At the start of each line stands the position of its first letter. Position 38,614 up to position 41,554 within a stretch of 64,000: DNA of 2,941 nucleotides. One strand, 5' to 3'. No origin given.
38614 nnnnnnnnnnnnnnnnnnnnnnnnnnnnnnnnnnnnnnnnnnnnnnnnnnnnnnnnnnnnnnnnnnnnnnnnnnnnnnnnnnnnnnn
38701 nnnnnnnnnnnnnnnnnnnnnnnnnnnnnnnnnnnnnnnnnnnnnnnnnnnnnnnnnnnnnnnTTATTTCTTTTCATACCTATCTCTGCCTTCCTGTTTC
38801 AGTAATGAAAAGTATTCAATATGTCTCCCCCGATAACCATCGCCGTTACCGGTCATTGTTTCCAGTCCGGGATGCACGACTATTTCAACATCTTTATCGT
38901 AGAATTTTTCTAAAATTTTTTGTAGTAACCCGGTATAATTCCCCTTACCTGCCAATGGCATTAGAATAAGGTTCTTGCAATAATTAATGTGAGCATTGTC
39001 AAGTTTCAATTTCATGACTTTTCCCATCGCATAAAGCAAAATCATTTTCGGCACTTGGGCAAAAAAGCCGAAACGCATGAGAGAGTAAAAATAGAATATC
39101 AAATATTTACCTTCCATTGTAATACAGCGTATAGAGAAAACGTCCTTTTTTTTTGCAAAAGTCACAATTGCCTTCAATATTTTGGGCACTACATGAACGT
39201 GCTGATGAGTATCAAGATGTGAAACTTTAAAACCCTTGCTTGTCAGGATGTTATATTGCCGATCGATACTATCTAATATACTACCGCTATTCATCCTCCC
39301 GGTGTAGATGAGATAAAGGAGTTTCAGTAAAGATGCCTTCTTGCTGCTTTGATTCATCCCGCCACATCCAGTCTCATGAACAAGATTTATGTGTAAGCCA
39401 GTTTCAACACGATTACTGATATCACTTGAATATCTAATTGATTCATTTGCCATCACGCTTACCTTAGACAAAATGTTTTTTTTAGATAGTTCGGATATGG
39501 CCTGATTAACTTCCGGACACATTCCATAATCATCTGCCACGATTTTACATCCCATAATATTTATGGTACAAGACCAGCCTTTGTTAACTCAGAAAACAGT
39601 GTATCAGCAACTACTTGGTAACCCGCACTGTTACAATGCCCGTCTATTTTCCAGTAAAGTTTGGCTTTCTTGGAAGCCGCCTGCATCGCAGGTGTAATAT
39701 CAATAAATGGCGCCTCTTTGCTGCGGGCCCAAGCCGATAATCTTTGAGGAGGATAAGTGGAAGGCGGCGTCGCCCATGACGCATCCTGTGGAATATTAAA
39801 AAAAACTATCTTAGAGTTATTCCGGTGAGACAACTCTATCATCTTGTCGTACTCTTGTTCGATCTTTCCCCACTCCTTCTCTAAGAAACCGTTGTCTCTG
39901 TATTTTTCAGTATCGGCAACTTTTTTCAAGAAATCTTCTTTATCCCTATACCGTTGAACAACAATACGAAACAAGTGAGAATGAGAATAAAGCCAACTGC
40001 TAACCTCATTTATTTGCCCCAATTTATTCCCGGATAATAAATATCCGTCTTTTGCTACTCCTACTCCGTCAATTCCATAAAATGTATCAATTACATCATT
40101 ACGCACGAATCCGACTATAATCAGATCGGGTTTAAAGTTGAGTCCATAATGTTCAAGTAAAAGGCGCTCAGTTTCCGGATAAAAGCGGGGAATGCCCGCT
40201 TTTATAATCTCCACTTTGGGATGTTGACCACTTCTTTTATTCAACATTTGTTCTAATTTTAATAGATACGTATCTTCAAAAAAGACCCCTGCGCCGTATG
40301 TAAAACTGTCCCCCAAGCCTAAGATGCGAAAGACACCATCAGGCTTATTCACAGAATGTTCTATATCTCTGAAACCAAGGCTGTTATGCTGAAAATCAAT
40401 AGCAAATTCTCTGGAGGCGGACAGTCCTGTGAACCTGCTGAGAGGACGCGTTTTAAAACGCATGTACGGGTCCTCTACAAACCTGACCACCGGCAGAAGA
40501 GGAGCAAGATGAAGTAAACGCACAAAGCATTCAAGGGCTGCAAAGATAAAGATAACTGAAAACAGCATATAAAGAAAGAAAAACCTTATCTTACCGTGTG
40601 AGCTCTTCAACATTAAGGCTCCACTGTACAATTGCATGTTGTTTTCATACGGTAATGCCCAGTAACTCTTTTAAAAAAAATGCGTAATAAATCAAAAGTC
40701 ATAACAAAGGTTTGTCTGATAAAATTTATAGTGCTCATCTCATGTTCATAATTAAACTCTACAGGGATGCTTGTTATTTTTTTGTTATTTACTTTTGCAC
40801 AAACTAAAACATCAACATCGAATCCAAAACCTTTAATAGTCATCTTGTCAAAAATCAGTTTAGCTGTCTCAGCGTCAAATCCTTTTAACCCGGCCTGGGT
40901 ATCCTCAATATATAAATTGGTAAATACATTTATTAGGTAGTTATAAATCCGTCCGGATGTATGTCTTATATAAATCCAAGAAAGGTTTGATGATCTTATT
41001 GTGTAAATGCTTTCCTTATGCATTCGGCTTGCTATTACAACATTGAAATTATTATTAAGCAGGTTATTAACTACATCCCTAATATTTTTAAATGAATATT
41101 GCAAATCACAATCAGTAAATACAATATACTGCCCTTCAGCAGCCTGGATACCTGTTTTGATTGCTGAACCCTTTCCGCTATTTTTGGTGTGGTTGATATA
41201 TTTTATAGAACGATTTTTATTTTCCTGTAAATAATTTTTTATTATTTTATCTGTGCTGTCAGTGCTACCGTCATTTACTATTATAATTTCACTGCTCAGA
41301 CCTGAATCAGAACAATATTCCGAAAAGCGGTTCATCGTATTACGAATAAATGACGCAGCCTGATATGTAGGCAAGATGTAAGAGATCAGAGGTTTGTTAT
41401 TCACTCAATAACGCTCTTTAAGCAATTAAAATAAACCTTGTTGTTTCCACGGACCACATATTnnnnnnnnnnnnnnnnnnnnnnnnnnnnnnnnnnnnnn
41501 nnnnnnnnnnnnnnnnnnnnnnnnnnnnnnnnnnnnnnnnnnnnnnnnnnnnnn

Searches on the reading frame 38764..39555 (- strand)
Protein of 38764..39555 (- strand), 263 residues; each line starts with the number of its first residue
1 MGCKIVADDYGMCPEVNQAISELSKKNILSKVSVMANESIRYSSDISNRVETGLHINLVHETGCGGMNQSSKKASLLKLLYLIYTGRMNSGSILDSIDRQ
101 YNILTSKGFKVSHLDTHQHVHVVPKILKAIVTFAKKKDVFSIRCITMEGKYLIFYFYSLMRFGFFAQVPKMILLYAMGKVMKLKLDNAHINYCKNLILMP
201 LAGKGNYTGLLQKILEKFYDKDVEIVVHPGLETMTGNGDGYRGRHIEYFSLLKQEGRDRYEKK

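Call 5: search_protein_families(library=pfam, proteins=[window:38764-39555:-], max_evalue=0.01)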
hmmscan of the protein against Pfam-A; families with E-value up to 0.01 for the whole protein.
window:38764-39555:- (263 aa): 1 family
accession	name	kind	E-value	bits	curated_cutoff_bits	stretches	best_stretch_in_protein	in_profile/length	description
PF04794.17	YdjC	-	6.4e-33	115.2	29.7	1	5-235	4-233/266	YdjC-like protein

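Call 71: search_protein_families(library=ncbifam, proteins=[window:38764-39555:-], max_evalue=0.001)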
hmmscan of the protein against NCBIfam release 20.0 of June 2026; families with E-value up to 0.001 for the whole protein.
window:38764-39555:- (263 aa): 2 families
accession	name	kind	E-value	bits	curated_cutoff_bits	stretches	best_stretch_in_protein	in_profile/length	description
NF002559.0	PRK02134.1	equivalog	9e-17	61.5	227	1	6-149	8-156/249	chitin disaccharide deacetylase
TIGR03473.1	HpnK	hypoth_equivalog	6.3e-15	55.2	232.6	1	5-259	6-267/283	hopanoid biosynthesis-associated protein HpnK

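Call 85: search_solved_structures(query=window:38764-39555:-, max_evalue=0.001)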
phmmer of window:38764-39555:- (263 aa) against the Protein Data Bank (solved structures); distinct sequences matched with E-value up to 0.001: 0.

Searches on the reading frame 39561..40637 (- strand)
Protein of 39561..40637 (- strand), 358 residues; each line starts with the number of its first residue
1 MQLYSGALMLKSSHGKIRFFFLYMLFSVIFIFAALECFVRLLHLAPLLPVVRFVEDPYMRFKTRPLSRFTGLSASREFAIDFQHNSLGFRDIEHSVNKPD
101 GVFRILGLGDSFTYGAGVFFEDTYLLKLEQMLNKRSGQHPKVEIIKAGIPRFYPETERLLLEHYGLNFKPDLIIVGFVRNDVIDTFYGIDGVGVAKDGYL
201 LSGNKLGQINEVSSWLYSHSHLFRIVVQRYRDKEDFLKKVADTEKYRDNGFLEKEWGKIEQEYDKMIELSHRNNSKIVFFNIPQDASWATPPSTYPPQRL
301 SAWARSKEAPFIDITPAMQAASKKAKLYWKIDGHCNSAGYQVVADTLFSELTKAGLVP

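Call 5: search_protein_families(library=pfam, proteins=[window:39561-40637:-], max_evalue=0.01)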
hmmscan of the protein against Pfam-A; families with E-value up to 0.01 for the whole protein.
window:39561-40637:- (358 aa): 2 families
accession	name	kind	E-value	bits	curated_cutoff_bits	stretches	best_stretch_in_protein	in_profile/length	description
PF13472.12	Lipase_GDSL_2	-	2.4e-11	44.9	32.9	1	108-342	2-178/178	GDSL-like Lipase/Acylhydrolase family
PF16822.11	ALGX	-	0.0062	16.7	26.5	1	299-353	77-132/268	SGNH hydrolase-like domain, acetyltransferase AlgX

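Call 71: search_protein_families(library=ncbifam, proteins=[window:39561-40637:-], max_evalue=0.001)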
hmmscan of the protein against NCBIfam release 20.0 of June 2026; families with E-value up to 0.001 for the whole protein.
window:39561-40637:- (358 aa): 1 family
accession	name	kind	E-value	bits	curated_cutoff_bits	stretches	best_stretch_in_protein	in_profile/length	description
NF047474.1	GDSL_LA_2486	hypoth_equivalog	7.4e-06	25.4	300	1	210-350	184-324/326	LA_2486 family SGNH/GDSL-type esterase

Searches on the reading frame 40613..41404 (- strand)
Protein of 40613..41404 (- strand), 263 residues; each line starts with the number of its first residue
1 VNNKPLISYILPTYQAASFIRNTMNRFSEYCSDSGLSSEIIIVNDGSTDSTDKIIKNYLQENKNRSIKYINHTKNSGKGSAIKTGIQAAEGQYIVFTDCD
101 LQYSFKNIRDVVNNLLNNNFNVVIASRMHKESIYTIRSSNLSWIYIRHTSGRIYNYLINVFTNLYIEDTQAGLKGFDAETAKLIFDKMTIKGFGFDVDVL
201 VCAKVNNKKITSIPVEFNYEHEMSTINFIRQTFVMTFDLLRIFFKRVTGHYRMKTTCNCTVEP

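Call 5: search_protein_families(library=pfam, proteins=[window:40613-41404:-], max_evalue=0.01)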
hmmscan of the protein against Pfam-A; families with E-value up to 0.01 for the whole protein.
window:40613-41404:- (263 aa): 4 families
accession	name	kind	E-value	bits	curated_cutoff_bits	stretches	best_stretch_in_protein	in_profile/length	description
PF00535.33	Glycos_transf_2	-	3.4e-30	105.6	23.3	1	8-149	1-132/168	Glycosyl transferase family 2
PF10111.15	Glyco_tranf_2_2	-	3.4e-08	33.8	27.3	1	19-113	14-104/276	Glycosyltransferase like family 2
PF13704.12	Glyco_tranf_2_4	-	0.0048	17.8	27.5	1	24-100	7-81/98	Glycosyl transferase family 2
PF13641.12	Glyco_tranf_2_3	-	0.0082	16.6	27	0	7-100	3-96/230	Glycosyltransferase like family 2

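Call 11: search_protein_families(library=ncbifam, proteins=[window:40613-41404:-], max_evalue=0.01)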
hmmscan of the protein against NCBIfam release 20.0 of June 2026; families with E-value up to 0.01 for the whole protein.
window:40613-41404:- (263 aa): 25 families
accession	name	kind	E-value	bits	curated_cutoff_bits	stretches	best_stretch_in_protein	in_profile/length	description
NF007482.0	PRK10073.1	equivalog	8.5e-17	61.1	423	1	1-122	2-117/334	glycosyltransferase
NF047683.1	TeichurnBiosyTuaG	equivalog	3.3e-15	56.4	400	1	2-119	3-115/252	teichuronic acid biosynthesis protein TuaG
NF047588.1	GlcsyltransPgfSStrep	equivalog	6.3e-15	55.2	500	1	7-130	3-124/308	glycosyltransferase PgfS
NF058614.1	PPMAGASynPpgS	equivalog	7.1e-15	55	370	1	10-220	5-199/226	polyprenyl-phospho-N-acetylgalactosaminyl synthase PpgS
NF007986.1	PRK10714.1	equivalog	9.2e-15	54.4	529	1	7-153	8-153/316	undecaprenyl-phosphate 4-deoxy-4-formamido-L-arabinose transferase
TIGR03937.1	PgaC_IcaA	equivalog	1.2e-14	54.1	422.3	1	2-118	42-153/407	poly-beta-1,6-N-acetyl-D-glucosamine synthase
TIGR04182.1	glyco_TIGR04182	equivalog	1.6e-14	54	325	1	10-225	5-198/293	S-layer glycoprotein N-glycosyltransferase AglJ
NF041875.1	EPS_EpsD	equivalog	2e-13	50.5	370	1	8-124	2-113/325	exopolysaccharide biosynthesis glycosyltransferase EpsD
NF038302.1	EPS_HpsE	equivalog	1.5e-12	47.2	300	1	10-104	6-100/307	hormogonium polysaccharide biosynthesis glycosyltransferase HpsE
NF010496.0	PRK13915.1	equivalog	5.5e-11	42.1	262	1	6-118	32-145/307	glucosyl-3-phosphoglycerate synthase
TIGR03111.1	glyc2_xrt_Gpos1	hypoth_equivalog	1.3e-09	37.4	363.95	1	3-119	47-160/439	TIGR03111 family XrtG-associated glycosyltransferase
NF041391.1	DPhHxTase_Halo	equivalog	1.8e-09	36.9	375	1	37-222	24-188/213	dolichyl-phosphate hexose transferase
TIGR04283.1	glyco_like_mftF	equivalog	8.5e-09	35.3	182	1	7-119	1-100/221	TIGR04283 family arsenosugar biosynthesis glycosyltransferase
NF050050.1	ProtGlycPglI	equivalog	2.1e-08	33.9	500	1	5-126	2-118/306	GalNAc(5)-diNAcBac-PP-undecaprenol beta-1,3-glucosyltransferase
TIGR03469.1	HpnB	hypoth_equivalog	2.1e-08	33.6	379.25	1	4-128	43-171/386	hopene-associated glycosyltransferase HpnB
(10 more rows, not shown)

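Call 84: search_solved_structures(query=window:40613-41404:-, max_evalue=0.001)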
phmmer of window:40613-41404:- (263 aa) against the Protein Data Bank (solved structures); distinct sequences matched with E-value up to 0.001: 27.
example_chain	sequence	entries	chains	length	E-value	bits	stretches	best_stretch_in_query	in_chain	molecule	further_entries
2z87_A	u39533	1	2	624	4.9e-12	49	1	4-100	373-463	Chondroitin synthase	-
2z86_A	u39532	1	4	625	4.9e-12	49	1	4-100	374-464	Chondroitin synthase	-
5ekp_C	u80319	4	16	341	9.5e-12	48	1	7-134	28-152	Uncharacterized glycosyltransferase sll0501 | Glycosyltransferase sll0501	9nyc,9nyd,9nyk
5eke_A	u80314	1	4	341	9.5e-12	48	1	7-134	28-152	Uncharacterized glycosyltransferase sll0501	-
9nye_A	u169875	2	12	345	9.7e-12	48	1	7-134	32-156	Glycosyltransferase sll0501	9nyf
9bhc_C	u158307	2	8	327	2.3e-10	43.5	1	7-153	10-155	Undecaprenyl-phosphate 4-deoxy-4-formamido-L-arabinose transferase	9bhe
8vxh_A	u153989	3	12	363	3e-10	43.1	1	7-153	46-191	Undecaprenyl-phosphate 4-deoxy-4-formamido-L-arabinose transferase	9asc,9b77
5hea_A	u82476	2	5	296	1.5e-09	40.8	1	1-121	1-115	Putative glycosyltransferase (GalT1)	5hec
5mlz_A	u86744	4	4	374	2.1e-09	40.4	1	7-218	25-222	Dolichol monophosphate mannose synthase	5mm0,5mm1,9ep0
6yv7_B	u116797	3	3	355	6e-09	38.9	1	4-105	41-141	Glycosyl transferase, family 2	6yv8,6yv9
6yv7_A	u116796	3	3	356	6.1e-09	38.8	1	4-105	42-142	Glycosyl transferase, family 2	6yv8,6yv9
9hwj_A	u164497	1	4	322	2e-08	37.1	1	7-152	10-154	Undecaprenyl-phosphate 4-deoxy-4-formamido-L-arabinose transferase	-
5tze_C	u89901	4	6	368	1.1e-07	34.7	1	8-115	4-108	Glycosyl transferase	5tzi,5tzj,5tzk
3bcv_A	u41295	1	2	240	1.3e-07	34.5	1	5-100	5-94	Putative glycosyltransferase protein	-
5tz8_A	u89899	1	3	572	1.8e-07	34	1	8-115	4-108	Glycosyl transferase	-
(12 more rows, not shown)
